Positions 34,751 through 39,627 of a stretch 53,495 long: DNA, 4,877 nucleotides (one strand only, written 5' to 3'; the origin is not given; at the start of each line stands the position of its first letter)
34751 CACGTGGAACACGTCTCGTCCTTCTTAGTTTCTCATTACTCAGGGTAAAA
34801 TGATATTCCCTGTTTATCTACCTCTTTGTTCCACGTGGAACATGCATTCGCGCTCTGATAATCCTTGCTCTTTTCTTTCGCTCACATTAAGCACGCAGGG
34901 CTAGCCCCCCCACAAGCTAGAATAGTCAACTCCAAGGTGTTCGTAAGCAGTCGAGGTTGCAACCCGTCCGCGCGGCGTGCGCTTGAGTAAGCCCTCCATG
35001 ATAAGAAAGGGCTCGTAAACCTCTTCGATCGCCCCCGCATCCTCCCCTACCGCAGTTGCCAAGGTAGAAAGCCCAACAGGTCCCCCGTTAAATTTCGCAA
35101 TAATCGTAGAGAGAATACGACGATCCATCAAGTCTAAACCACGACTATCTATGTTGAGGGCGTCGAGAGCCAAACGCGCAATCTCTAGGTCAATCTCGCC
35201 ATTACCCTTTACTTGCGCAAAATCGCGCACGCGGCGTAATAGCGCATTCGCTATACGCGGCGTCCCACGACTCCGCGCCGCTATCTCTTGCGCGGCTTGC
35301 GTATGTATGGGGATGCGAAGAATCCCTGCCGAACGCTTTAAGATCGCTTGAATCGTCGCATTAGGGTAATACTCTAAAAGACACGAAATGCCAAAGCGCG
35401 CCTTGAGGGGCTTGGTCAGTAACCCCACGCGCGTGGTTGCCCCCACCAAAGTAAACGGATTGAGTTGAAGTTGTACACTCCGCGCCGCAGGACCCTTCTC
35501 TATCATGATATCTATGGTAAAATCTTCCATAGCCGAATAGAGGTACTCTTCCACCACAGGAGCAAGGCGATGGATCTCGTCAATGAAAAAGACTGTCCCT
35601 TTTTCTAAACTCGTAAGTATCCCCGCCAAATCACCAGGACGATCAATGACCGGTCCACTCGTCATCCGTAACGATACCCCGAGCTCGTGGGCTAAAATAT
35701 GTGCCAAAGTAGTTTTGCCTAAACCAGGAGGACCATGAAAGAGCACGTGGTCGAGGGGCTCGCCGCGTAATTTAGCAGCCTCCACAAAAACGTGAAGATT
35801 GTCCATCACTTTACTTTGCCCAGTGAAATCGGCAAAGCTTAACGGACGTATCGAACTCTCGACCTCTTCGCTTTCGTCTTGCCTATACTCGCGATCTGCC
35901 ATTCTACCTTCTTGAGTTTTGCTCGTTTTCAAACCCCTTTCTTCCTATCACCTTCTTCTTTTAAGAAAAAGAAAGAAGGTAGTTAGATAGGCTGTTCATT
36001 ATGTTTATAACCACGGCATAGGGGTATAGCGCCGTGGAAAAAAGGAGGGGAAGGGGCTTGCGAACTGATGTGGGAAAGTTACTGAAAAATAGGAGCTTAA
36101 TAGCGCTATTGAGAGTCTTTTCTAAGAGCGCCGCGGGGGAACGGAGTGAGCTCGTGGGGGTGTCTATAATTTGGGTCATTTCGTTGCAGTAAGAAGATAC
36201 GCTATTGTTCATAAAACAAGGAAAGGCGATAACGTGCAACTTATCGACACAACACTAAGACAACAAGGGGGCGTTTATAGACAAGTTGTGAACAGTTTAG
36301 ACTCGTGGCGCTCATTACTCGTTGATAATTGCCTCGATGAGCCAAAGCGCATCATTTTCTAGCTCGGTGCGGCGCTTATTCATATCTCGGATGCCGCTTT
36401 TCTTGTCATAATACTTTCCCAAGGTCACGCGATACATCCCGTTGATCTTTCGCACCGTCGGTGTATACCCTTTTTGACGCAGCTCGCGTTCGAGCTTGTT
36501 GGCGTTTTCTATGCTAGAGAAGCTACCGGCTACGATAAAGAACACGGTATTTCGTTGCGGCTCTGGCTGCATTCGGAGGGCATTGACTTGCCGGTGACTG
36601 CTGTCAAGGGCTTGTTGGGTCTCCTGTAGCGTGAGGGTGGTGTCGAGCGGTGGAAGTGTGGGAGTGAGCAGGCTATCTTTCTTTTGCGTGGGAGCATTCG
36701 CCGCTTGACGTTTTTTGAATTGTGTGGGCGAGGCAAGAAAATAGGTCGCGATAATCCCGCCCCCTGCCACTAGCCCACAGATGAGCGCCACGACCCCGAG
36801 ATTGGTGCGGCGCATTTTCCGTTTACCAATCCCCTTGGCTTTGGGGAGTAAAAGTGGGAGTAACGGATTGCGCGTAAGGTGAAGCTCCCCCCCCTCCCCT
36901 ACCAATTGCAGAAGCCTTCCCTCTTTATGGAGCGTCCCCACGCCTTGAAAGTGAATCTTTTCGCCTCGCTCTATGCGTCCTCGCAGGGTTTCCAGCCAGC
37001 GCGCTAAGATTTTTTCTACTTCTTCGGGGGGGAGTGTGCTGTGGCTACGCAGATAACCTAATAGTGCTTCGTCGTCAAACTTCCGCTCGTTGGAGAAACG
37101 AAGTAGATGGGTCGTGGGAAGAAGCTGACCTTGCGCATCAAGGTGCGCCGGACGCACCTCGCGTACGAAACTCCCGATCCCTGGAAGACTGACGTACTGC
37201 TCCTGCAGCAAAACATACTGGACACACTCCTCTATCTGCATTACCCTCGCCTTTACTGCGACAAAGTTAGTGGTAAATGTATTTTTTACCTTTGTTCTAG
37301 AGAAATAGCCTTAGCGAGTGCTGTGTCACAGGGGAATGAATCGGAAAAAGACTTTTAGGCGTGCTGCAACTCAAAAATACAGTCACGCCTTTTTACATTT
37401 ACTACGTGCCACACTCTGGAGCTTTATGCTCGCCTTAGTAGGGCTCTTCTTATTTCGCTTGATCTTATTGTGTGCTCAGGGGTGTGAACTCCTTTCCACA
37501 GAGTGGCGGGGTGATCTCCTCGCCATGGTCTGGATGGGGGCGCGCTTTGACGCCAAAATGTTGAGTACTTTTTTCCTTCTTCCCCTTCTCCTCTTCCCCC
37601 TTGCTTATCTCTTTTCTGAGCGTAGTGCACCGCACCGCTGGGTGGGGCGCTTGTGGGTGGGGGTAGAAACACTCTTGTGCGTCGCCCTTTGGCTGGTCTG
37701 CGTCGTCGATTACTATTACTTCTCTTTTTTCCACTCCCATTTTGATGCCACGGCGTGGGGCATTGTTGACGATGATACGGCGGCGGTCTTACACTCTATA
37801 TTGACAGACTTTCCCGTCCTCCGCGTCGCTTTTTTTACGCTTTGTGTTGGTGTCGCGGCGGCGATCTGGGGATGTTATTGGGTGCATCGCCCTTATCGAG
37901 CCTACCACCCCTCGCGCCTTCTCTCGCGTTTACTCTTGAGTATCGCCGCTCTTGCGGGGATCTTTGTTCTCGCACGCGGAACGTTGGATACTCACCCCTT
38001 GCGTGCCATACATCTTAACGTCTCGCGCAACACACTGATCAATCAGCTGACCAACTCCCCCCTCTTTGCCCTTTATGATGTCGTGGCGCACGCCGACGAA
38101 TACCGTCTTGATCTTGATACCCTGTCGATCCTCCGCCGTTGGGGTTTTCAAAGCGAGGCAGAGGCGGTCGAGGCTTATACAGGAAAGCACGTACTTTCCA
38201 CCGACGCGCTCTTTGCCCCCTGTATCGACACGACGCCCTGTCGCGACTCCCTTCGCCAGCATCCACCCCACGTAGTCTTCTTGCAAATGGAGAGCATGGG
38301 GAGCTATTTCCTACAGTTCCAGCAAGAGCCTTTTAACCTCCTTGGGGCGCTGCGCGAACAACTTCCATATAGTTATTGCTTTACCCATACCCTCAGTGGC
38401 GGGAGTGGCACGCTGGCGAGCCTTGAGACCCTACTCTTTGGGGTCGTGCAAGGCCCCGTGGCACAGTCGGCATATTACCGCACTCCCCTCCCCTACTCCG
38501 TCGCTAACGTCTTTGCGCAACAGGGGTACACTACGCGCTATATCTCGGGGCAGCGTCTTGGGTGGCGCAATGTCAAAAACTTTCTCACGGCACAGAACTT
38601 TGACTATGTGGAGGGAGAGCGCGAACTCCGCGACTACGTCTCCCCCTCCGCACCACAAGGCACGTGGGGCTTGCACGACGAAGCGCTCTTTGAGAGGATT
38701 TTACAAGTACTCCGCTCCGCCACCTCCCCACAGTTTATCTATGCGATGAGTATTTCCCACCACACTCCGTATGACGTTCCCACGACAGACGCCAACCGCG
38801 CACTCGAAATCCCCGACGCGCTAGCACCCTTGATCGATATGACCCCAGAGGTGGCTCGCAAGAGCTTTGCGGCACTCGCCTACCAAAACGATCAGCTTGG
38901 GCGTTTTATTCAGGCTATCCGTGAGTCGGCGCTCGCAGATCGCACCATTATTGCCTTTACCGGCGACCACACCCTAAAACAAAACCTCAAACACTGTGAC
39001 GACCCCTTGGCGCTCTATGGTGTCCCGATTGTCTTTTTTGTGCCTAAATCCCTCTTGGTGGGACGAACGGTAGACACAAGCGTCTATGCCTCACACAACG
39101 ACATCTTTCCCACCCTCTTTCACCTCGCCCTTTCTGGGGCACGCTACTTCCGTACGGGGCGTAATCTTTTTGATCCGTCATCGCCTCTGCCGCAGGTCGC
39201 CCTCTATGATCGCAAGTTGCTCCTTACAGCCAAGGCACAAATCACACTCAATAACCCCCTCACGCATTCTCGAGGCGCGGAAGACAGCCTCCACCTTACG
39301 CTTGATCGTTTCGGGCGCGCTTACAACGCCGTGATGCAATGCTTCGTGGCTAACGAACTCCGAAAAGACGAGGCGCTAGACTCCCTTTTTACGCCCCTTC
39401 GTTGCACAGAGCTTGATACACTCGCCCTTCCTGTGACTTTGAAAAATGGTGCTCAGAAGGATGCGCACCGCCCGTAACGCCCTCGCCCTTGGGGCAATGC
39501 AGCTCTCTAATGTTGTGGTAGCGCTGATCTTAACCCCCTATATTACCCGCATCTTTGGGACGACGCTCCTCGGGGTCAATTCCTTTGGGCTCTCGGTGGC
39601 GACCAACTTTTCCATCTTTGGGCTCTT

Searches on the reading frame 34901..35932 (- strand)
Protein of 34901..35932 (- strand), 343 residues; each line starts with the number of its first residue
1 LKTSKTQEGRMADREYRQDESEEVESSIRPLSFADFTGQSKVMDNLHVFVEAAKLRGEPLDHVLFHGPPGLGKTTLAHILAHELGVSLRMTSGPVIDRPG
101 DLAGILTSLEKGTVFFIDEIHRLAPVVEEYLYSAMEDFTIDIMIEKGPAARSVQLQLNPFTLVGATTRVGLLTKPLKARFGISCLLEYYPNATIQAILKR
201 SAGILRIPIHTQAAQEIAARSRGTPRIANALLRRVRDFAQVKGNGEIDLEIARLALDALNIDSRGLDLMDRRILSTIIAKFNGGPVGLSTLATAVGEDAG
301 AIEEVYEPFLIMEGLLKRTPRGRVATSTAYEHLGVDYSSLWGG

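Call 9: search_protein_families(library=pfam, proteins=[window:34901-35932:-])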
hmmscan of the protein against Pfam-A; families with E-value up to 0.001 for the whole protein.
window:34901-35932:- (343 aa): 10 families
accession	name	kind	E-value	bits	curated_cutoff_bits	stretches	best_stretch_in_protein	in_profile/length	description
PF05496.18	RuvB_N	-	1.1e-74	249.9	27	1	28-184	1-157/159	Holliday junction DNA helicase RuvB P-loop domain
PF17864.7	AAA_lid_4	-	2.2e-29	101.5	27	1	189-262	1-74/74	RuvB AAA lid domain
PF05491.19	RuvB_C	-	3.3e-24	85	24.7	1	264-333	2-71/72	RuvB C-terminal winged helix domain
PF00004.35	AAA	-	4.6e-20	72.8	21.2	1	63-185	1-128/131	ATPase family associated with various cellular activities (AAA)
PF07728.20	AAA_5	-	6.1e-08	33.2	22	1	62-180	1-139/139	AAA domain (dynein-related subfamily)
PF13191.12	AAA_16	-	5.5e-05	24.2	32.6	0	36-85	2-49/167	AAA ATPase domain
PF07726.17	AAA_3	-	0.00018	21.9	27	0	62-143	1-94/131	ATPase family associated with various cellular activities (AAA)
PF03215.21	Rad17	-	0.00032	21.1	23.8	0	41-96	26-81/186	Rad17 P-loop domain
PF20720.3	nSTAND3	-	0.00034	20.8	27.2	1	62-119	19-73/155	Novel STAND NTPase 3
PF01078.27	Mg_chelatase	-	0.00038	20.4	20.3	0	61-81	23-43/207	Magnesium chelatase, subunit ChlI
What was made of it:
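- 34901..35902 (-): ruvB, convergent with uvrC. Pfam RuvB_N match, E=1.1e-74 (call 9).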

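Call 59: find_encoding_contigs(protein=window:34901-35902:-, flank=1500, max_places=10)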
Protein window:34901-35902:- (333 aa): 23 contigs read that carry it; 10 places shown.
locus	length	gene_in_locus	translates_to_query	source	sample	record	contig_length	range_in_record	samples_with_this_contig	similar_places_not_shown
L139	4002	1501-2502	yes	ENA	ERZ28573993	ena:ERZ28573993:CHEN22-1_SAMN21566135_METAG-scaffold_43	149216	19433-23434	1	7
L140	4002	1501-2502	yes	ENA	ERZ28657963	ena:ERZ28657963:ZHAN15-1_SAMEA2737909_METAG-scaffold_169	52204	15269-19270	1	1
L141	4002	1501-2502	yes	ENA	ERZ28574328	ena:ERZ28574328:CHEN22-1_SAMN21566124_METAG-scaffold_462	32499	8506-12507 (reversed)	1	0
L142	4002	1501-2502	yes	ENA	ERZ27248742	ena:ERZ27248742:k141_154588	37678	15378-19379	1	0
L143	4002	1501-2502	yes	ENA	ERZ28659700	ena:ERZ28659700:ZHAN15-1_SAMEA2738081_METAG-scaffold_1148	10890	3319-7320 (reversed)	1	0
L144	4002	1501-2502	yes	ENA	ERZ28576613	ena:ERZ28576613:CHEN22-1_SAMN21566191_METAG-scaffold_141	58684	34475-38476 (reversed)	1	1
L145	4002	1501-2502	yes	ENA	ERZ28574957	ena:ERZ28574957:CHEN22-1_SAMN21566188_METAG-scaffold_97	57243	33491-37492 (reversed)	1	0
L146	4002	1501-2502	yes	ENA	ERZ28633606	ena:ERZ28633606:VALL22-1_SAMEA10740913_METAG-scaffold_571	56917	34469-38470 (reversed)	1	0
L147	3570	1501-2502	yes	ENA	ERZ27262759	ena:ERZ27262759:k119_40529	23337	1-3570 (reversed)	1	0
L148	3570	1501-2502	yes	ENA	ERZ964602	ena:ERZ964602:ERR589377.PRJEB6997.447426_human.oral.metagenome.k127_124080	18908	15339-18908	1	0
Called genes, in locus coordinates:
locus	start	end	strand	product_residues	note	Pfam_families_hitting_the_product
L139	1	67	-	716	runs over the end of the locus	PF00884:Sulfatase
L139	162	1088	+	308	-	PF18174:HU-CCDC81_bac_1 (faint), PF05036:SPOR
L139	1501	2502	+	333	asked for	PF05496:RuvB_N, PF00004:AAA, PF07728:AAA_5 (weak), PF17864:AAA_lid_4, PF05491:WHD_RuvB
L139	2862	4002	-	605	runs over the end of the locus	PF01541:GIY-YIG, PF27096:UvrC_M, PF22920:UvrC_RNaseH (faint), PF08459:UvrC_RNaseH_dom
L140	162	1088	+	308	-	PF18174:HU-CCDC81_bac_1 (faint), PF05036:SPOR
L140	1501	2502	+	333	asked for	PF05496:RuvB_N, PF00004:AAA, PF07728:AAA_5 (weak), PF17864:AAA_lid_4, PF05491:WHD_RuvB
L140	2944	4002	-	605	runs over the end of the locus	PF01541:GIY-YIG, PF27096:UvrC_M, PF22920:UvrC_RNaseH (faint), PF08459:UvrC_RNaseH_dom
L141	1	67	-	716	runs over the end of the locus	PF00884:Sulfatase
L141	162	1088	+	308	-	PF18174:HU-CCDC81_bac_1 (faint), PF05036:SPOR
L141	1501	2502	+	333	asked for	PF05496:RuvB_N, PF00004:AAA, PF07728:AAA_5 (weak), PF17864:AAA_lid_4, PF05491:WHD_RuvB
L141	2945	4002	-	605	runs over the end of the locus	PF01541:GIY-YIG, PF27096:UvrC_M, PF22920:UvrC_RNaseH (faint), PF08459:UvrC_RNaseH_dom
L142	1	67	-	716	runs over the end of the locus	PF00884:Sulfatase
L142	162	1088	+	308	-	PF18174:HU-CCDC81_bac_1 (faint), PF05036:SPOR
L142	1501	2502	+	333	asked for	PF05496:RuvB_N, PF00004:AAA, PF07728:AAA_5 (weak), PF17864:AAA_lid_4, PF05491:WHD_RuvB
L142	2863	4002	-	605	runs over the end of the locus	PF01541:GIY-YIG, PF27096:UvrC_M, PF22920:UvrC_RNaseH (faint), PF08459:UvrC_RNaseH_dom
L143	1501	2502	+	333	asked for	PF05496:RuvB_N, PF00004:AAA, PF07728:AAA_5 (weak), PF17864:AAA_lid_4, PF05491:WHD_RuvB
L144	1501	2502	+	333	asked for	PF05496:RuvB_N, PF00004:AAA, PF07728:AAA_5 (weak), PF17864:AAA_lid_4, PF05491:WHD_RuvB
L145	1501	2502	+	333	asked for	PF05496:RuvB_N, PF00004:AAA, PF07728:AAA_5 (weak), PF17864:AAA_lid_4, PF05491:WHD_RuvB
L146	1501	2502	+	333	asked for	PF05496:RuvB_N, PF00004:AAA, PF07728:AAA_5 (weak), PF17864:AAA_lid_4, PF05491:WHD_RuvB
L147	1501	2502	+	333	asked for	PF05496:RuvB_N, PF00004:AAA, PF07728:AAA_5 (weak), PF17864:AAA_lid_4, PF05491:WHD_RuvB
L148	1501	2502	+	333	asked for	PF05496:RuvB_N, PF00004:AAA, PF07728:AAA_5 (weak), PF17864:AAA_lid_4, PF05491:WHD_RuvB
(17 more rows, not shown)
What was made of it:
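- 34901..35902 (-): The 333-aa product is found on 23 contigs (call 59).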

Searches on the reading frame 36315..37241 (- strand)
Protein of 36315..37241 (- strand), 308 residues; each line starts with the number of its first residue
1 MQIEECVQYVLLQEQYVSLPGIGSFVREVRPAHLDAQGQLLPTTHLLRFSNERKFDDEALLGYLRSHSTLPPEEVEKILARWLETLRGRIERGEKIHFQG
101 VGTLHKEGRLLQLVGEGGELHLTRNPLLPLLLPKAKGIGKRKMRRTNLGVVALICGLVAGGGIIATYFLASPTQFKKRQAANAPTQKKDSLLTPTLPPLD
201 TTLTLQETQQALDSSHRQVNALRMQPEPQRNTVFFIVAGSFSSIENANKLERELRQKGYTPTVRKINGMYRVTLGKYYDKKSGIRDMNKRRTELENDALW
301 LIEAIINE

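Call 9: search_protein_families(library=pfam, proteins=[window:36315-37241:-])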
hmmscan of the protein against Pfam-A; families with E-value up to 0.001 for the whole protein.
window:36315-37241:- (308 aa): 3 families
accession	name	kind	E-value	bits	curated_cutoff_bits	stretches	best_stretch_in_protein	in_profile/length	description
PF05036.18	SPOR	-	1e-10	42.2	21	1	233-281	4-55/76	SPOR domain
PF18174.6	HU-CCDC81_bac_1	-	1.1e-05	25.7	26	1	2-57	3-59/59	CCDC81-like prokaryotic HU domain 1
PF00216.26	Bac_DNA_binding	-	0.00037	21.1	22.4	0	63-106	9-52/90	Bacterial DNA-binding protein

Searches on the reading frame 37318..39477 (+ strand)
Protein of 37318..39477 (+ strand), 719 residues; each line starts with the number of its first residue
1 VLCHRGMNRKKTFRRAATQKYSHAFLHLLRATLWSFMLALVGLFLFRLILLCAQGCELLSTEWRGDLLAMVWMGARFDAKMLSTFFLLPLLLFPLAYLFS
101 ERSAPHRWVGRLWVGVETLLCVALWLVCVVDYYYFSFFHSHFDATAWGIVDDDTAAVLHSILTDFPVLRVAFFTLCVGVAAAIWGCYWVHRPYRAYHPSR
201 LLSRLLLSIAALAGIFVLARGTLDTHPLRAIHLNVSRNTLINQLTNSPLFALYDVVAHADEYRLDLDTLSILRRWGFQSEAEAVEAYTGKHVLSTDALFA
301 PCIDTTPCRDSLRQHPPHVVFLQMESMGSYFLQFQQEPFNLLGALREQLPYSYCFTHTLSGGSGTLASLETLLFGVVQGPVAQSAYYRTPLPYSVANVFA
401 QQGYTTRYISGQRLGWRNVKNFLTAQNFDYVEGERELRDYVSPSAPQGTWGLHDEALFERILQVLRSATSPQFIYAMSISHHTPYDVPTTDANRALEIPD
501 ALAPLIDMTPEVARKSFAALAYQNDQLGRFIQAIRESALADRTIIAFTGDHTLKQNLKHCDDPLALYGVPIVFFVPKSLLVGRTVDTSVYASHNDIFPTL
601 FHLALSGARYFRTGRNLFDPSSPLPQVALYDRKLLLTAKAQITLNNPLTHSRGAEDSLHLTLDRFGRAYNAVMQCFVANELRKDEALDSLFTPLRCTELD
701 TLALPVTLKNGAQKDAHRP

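Call 9: search_protein_families(library=pfam, proteins=[window:37318-39477:+])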
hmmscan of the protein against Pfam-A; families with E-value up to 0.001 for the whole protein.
window:37318-39477:+ (719 aa): 1 family
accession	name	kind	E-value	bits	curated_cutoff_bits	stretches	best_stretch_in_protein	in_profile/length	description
PF00884.28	Sulfatase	-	7.2e-33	114.6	25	1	317-604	1-299/301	Sulfatase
